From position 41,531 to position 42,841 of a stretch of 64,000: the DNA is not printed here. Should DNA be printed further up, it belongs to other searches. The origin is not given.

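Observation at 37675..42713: GntR regulator with 5-FCL-like effector domain, a 5-FCL-like paralog and an ECF transporter (S component plus fused T-A-A): candidate undescribed regulon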

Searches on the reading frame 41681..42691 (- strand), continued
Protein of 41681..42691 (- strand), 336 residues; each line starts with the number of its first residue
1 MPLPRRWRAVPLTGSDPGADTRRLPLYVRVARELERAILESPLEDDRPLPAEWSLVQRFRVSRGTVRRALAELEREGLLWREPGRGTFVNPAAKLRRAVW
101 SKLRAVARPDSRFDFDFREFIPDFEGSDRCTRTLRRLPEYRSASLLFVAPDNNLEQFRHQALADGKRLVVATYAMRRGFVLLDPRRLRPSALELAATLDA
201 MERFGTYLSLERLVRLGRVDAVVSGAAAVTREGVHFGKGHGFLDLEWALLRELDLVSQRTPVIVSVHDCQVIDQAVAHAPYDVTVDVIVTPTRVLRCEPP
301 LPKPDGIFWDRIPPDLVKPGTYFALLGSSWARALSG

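Call 17: find_encoding_contigs(protein=P0065, flank=8000, max_places=3)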
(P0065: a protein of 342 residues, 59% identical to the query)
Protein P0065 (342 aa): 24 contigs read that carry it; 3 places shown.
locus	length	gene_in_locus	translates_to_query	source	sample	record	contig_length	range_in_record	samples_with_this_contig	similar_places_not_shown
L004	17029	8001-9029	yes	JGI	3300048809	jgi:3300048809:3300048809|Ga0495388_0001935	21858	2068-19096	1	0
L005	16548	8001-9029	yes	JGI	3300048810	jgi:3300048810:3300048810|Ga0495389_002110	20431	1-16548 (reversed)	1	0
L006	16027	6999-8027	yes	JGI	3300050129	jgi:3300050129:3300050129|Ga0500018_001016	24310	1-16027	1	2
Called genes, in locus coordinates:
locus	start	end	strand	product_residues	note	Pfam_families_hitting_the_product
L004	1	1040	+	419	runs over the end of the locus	-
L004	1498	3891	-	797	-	PF22548:AEP-TOTE, PF00270:DEAD, PF04851:ResIII, PF18766:SWI2_SNF2 (faint), PF00271:Helicase_C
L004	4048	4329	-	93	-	PF01402:RHH_1 (weak)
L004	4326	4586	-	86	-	-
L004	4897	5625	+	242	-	-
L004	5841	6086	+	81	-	PF02604:PhdYeFM_antitox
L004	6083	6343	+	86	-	PF06769:YoeB_toxin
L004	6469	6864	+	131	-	PF01243:PNPOx_N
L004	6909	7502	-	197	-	PF11716:MDMPI_N, PF12867:DinB_2 (weak)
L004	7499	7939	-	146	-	PF18029:Glyoxalase_6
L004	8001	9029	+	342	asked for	PF00392:GntR, PF13545:HTH_Crp_2 (faint), PF08279:HTH_11 (weak), PF01812:5-FTHF_cyc-lig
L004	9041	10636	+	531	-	PF01812:5-FTHF_cyc-lig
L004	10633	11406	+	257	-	PF02133:Transp_cyt_pur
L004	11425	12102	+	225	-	PF02133:Transp_cyt_pur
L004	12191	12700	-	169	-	-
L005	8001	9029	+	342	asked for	PF00392:GntR, PF13545:HTH_Crp_2 (faint), PF08279:HTH_11 (weak), PF01812:5-FTHF_cyc-lig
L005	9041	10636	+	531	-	PF01812:5-FTHF_cyc-lig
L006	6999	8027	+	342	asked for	PF00392:GntR, PF13545:HTH_Crp_2 (faint), PF08279:HTH_11 (weak), PF01812:5-FTHF_cyc-lig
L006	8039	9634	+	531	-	PF01812:5-FTHF_cyc-lig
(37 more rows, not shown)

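Call 40: find_related_loci(query=A3, collection=genome_contigs, flank=7000)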
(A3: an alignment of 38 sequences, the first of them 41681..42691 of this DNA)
Query A3 (336 aa) in genome_contigs; peptide patterns used: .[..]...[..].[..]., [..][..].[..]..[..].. (x = any residue, [..] = any of these).
131 stretches matched a pattern; 27 encode a relative of the query (tblastn E <= 1e-3); 26 distinct loci.
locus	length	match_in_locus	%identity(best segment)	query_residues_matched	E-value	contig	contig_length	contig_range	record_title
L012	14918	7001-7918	60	26-332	6e-118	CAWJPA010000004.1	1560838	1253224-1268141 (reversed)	MAG: uncultured Actinomycetota bacterium isolate MFD04463.bin.1.235 genome assembly, contig: contig_3861, whole genome s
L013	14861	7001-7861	64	26-313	1e-117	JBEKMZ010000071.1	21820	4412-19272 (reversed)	MAG: Acidimicrobiales bacterium isolate SPRUCE 405 SPRUCE_405_71, whole genome shotgun sequence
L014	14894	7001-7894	61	26-324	1e-116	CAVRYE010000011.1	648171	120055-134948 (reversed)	MAG: uncultured Acidimicrobiaceae bacterium isolate MFD04780.bin.1.197 genome assembly, contig: contig_293, whole genome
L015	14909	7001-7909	62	26-329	7e-116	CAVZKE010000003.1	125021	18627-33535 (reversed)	MAG: uncultured Actinomycetota bacterium isolate MFD05377.bin.3.35 genome assembly, contig: contig_113882, whole genome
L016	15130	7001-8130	61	26-329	8e-113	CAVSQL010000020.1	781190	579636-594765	MAG: uncultured Actinomycetes bacterium isolate MFD05841.bin.1.161 genome assembly, contig: contig_3828, whole genome sh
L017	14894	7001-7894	59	11-313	1e-110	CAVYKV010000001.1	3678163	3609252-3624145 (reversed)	MAG: uncultured Actinomycetota bacterium isolate MFD05512.bin.2.6 genome assembly, contig: contig_13947, whole genome sh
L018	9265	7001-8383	65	50-312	1e-105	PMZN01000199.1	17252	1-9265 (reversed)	MAG: Acidimicrobiaceae bacterium isolate fen_548 73.20110800_E3D.6_contig_54305, whole genome shotgun sequence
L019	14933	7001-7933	57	15-326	3e-103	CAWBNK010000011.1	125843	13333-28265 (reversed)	MAG: uncultured Actinomycetes bacterium isolate MFD04463.bin.3.136 genome assembly, contig: contig_25052, whole genome s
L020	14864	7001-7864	57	25-312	2e-101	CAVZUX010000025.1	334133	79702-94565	MAG: uncultured Actinomycetota bacterium isolate MFD09286.bin.2.117 genome assembly, contig: contig_48049, whole genome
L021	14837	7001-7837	59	26-306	6e-100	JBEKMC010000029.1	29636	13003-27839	MAG: Acidimicrobiales bacterium isolate SPRUCE 385 SPRUCE_385_29, whole genome shotgun sequence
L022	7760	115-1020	53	21-322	1e-97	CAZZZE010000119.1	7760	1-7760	MAG: uncultured Jatrophihabitantaceae bacterium isolate Brown_AD.bin.5 genome assembly, contig: NODE_2094_length_7760_co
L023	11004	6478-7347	56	25-312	2e-96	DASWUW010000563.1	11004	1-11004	MAG TPA_asm: Trebonia sp. isolate SMAG_U3613 k141_235219, whole genome shotgun sequence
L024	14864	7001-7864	57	25-312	1e-94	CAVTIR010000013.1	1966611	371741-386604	MAG: uncultured Actinomycetota bacterium isolate MFD06092.bin.2.113 genome assembly, contig: contig_4988, whole genome s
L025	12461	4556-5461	52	25-326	3e-87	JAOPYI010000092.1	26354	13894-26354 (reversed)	MAG: Sphaerisporangium sp. isolate RYN_223 scaffold_414120, whole genome shotgun sequence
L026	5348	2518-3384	51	24-312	5e-83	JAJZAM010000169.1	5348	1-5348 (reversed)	MAG: Actinomycetes bacterium isolate FK5.bin99 NODE_27132_length_5348_cov_2.126604, whole genome shotgun sequence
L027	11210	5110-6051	44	8-329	3e-79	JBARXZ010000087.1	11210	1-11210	MAG: Mycobacterium sp. isolate MFD12220_ilm_asm_bin19 k127_79952, whole genome shotgun sequence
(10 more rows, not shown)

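Call 48: search_protein_families(library=pfam, proteins=[L025:3331-4380:+, L025:6168-7034:+, L025:6982-8625:+, L027:4115-5119:+, L027:6116-6910:+, L027:6904-8469:+, L027:1986-3644:+, L027:3644-3955:+, L025:1780-3087:+], max_evalue=0.001)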
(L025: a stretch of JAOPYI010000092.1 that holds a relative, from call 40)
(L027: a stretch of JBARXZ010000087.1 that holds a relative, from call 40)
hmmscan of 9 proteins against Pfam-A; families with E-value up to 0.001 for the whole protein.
L025:3331-4380:+ (349 aa): 2 families
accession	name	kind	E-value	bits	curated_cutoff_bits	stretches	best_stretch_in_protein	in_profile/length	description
PF09084.16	NMT1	-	5.7e-40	137.9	20.5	1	70-276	3-214/216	NMT1/THI5 like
PF12974.12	Phosphonate-bd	-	0.00023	21.1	27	1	104-188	45-136/242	ABC transporter, phosphonate, periplasmic substrate-binding protein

L025:6168-7034:+ (288 aa): 3 families
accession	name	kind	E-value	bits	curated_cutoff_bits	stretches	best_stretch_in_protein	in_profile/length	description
PF00005.33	ABC_tran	-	2.5e-33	116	25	1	50-189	1-136/137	ABC transporter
PF13304.12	AAA_21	-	9.8e-07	29.5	27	1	62-105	1-54/304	AAA domain, putative AbiEii toxin, Type IV TA system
PF13401.12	AAA_22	-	5.1e-05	24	27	1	61-159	6-65/130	AAA domain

L025:6982-8625:+ (547 aa): 1 family
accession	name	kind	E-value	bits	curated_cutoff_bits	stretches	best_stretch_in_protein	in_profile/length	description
PF00528.27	BPD_transp_1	-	2.9e-37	128.6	26.4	2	366-539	1-182/184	Binding-protein-dependent transport system inner membrane component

L027:4115-5119:+ (334 aa): 1 family
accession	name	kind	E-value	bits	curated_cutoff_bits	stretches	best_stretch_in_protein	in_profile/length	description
PF09084.16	NMT1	-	4.2e-40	138.4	20.5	1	55-255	3-208/216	NMT1/THI5 like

L027:6116-6910:+ (264 aa): 3 families
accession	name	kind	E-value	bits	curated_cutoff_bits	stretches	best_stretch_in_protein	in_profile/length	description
PF00005.33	ABC_tran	-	4.2e-33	115.3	25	1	27-166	1-136/137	ABC transporter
PF13304.12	AAA_21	-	6.1e-08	33.5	27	1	39-60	1-22/304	AAA domain, putative AbiEii toxin, Type IV TA system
PF13401.12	AAA_22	-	4e-05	24.4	27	1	39-164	7-92/130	AAA domain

L027:6904-8469:+ (521 aa): 1 family
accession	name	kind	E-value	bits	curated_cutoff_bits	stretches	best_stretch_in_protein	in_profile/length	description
PF00528.27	BPD_transp_1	-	1.3e-31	110.2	26.4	2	347-515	2-182/184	Binding-protein-dependent transport system inner membrane component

L027:1986-3644:+ (552 aa): 1 family
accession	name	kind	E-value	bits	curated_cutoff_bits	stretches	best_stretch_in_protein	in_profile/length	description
PF07287.17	AtuA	-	1.2e-26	93.9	22.8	1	177-433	80-353/437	Acyclic terpene utilisation family protein AtuA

L027:3644-3955:+ (103 aa): 1 family
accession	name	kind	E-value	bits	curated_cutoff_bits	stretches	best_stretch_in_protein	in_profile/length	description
PF14330.11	DUF4387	-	1.2e-27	96.9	27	1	5-100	2-98/98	Domain of unknown function (DUF4387)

L025:1780-3087:+ (435 aa): 1 family
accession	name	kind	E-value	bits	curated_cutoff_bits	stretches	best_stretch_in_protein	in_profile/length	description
PF07690.21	MFS_1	-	4.9e-65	220.1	33.4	2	26-390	2-347/347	Major Facilitator Superfamily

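Call 49: search_protein_families(library=ncbifam, proteins=[L025:3331-4380:+, L027:4115-5119:+, L002:9801-11258:+, L020:8748-10172:+], max_evalue=0.001)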
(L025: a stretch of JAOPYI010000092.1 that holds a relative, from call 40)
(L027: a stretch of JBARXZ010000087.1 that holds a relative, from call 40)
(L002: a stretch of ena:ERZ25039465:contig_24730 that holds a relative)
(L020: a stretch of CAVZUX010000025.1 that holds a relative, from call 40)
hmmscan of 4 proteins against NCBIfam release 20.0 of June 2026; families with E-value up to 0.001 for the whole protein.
L025:3331-4380:+ (349 aa): 4 families
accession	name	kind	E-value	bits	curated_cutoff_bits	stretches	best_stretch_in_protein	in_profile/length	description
TIGR01728.1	SsuA_fam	subfamily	6.2e-10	38.8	163.5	1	74-253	14-198/290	aliphatic sulfonate ABC transporter substrate-binding protein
NF008553.0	PRK11480.1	equivalog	5.3e-06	25.8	490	1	149-195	110-158/320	taurine ABC transporter substrate-binding protein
TIGR02122.1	TRAP_TAXI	subfamily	1.7e-05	23.8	84.35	1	83-208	55-194/320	TAXI family TRAP transporter solute-binding subunit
TIGR01729.1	taurine_ABC_bnd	equivalog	0.00098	18.6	304.25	0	145-194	84-135/300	taurine ABC transporter substrate-binding protein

L027:4115-5119:+ (334 aa): 3 families
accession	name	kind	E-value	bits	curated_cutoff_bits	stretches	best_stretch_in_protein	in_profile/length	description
TIGR01728.1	SsuA_fam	subfamily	1.1e-09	37.9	163.5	1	60-248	15-208/290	aliphatic sulfonate ABC transporter substrate-binding protein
TIGR02122.1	TRAP_TAXI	subfamily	0.00037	19.4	84.35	1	75-193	63-194/320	TAXI family TRAP transporter solute-binding subunit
NF008553.0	PRK11480.1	equivalog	0.00075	18.8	490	1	134-194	110-174/320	taurine ABC transporter substrate-binding protein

L002:9801-11258:+ (485 aa): 1 family
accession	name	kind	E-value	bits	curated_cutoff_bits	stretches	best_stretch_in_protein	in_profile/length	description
TIGR00800.1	ncs1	subfamily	1.7e-29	102.9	353.1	1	34-425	7-428/447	NCS1 family nucleobase:cation symporter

L020:8748-10172:+ (475 aa): 1 family
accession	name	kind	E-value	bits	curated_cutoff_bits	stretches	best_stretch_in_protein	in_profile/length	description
TIGR00800.1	ncs1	subfamily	1.2e-33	116.6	353.1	1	28-425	4-430/447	NCS1 family nucleobase:cation symporter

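Call 52: predict_structure(alignment_id=A3)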
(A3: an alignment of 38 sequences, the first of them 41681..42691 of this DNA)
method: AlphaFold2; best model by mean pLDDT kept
length: 336 residues; sequences in the alignment: 38
mean_pLDDT: 89.9   pTM: 0.85
mean pLDDT of the five models: 89.9, 88.3, 88.2, 88.0, 86.8
residues with pLDDT >= 90: 242; 70-90: 60; 50-70: 26; < 50: 8
segments of 3 or more residues with pLDDT < 50: 14-18
pLDDT, mean of each block of 10 residues (from residue 1): 56 49 87 95 92 96 97 95 95 89 87 69 94 99 97 96 98 90 98 95 96 97 96 82 89 97 97 90 97 97 94 88 86 68
secondary structure, 60 per line:
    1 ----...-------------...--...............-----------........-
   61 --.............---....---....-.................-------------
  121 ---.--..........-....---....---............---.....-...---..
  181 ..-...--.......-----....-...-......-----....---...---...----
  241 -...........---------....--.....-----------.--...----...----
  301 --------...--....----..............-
elements in order: H26-40 H52-59 H63-75 E79-82 E86-89 H91-106 H127-136 H138-141 E145-148 H152-163 E167-171 E179-182 H189-195 H201-204 E206-208 H210-215 E221-224 E228-230 E234-236 H242-252 E262-265 E287-289 E294-296 H314-317 H322-335

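Call 101: search_protein_families(library=ncbifam, proteins=[L015:10946-11974:+, L024:10156-11220:+], max_evalue=1e-10)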
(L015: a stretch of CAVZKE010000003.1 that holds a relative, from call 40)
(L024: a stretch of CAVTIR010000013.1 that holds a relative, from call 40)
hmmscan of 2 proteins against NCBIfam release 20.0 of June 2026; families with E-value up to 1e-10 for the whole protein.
L015:10946-11974:+ (342 aa): 9 families
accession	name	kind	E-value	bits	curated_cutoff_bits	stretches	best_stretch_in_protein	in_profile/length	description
NF006850.0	PRK09358.1-6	equivalog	3.4e-139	463.4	419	1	12-338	4-330/334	adenosine deaminase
TIGR01430.1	aden_deam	equivalog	6.3e-106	354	216.55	1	16-331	1-319/323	adenosine deaminase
NF006854.0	PRK09358.3-1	equivalog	1.5e-65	221.5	530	1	12-337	10-336/344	adenosine deaminase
NF006848.0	PRK09358.1-3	equivalog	1.9e-65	221.3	426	1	14-335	2-323/325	adenosine deaminase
NF006846.0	PRK09358.1-1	equivalog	6.2e-53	180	459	1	15-334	5-329/333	adenosine deaminase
NF006849.0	PRK09358.1-5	equivalog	4.5e-50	170.7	494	1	8-336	4-338/350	adenosine deaminase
NF006847.0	PRK09358.1-2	equivalog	9.8e-46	156.2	412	1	9-335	6-352/364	adenosine deaminase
NF006856.0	PRK09358.3-3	equivalog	6.8e-21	74.7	510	1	13-294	17-287/316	adenosine deaminase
NF006859.0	PRK09358.3-6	equivalog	2.4e-13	50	549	1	170-290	152-272/299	adenosine deaminase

L024:10156-11220:+ (354 aa): 9 families
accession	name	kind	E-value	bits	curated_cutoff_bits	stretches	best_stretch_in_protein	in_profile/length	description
NF006850.0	PRK09358.1-6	equivalog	2.4e-134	447.4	419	1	40-351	3-314/334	adenosine deaminase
TIGR01430.1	aden_deam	equivalog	5.9e-97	324.6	216.55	1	45-350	1-309/323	adenosine deaminase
NF006848.0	PRK09358.1-3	equivalog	2.6e-66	224.1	426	1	43-350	2-309/325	adenosine deaminase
NF006854.0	PRK09358.3-1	equivalog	7.7e-62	209.3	530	1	37-351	6-321/344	adenosine deaminase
NF006849.0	PRK09358.1-5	equivalog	8.5e-48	163.2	494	1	39-351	6-324/350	adenosine deaminase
NF006847.0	PRK09358.1-2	equivalog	3.6e-41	141.2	412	1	37-350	5-338/364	adenosine deaminase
NF006846.0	PRK09358.1-1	equivalog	5.3e-40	137.5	459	1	44-348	5-314/333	adenosine deaminase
NF006856.0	PRK09358.3-3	equivalog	1.9e-26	93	510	1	114-331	80-295/316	adenosine deaminase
NF006859.0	PRK09358.3-6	equivalog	1.6e-15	57.1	549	1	205-326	158-279/299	adenosine deaminase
